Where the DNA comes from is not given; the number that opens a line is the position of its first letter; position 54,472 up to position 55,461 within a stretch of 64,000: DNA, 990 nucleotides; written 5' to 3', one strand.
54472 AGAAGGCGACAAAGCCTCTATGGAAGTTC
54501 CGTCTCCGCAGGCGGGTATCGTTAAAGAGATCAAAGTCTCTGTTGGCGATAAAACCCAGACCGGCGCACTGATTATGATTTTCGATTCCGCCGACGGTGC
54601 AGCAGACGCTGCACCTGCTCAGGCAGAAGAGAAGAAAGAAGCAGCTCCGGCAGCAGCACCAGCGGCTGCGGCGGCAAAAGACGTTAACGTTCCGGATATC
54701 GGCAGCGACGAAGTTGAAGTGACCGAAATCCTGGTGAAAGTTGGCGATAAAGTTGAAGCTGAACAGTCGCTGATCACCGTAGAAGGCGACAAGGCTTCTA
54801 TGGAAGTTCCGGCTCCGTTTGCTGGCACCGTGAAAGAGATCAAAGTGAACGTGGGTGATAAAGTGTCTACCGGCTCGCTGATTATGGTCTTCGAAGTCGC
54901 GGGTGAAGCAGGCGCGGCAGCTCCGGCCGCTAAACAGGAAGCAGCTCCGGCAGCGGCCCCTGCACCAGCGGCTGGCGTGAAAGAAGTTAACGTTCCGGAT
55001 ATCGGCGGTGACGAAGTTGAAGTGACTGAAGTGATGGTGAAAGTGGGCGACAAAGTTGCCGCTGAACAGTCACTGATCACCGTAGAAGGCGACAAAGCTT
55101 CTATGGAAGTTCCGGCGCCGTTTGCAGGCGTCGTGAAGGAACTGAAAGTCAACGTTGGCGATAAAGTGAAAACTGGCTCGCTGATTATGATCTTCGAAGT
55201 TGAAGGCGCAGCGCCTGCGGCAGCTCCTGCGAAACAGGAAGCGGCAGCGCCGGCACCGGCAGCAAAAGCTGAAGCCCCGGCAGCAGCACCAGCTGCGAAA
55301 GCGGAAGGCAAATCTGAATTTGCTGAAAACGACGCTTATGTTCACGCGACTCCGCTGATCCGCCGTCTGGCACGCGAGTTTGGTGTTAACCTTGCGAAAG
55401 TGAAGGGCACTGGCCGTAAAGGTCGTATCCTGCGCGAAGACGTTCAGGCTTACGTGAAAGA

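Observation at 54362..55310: aceF carries three tandem lipoyl-domain repeats joined by Ala/Pro linkers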

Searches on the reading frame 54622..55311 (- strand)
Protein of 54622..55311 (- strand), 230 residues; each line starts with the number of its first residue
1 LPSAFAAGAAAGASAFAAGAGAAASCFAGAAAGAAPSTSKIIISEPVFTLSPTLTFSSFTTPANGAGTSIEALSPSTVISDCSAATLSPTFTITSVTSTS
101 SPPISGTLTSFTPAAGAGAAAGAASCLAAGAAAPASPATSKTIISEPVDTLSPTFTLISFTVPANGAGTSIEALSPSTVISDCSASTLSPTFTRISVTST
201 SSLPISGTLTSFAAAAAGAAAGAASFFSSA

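Call 11: search_protein_families(proteins=[window:54622-55311:-], library=ncbifam)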
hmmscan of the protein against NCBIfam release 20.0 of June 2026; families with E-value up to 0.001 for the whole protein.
window:54622-55311:- (230 aa): 0 families
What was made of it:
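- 54619..55311 (-): Shadow ORF: 230 aa, TTG start, rich in Ala, Ser, Thr, Gly and Pro. Not a gene. No NCBIfam match (call 11).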
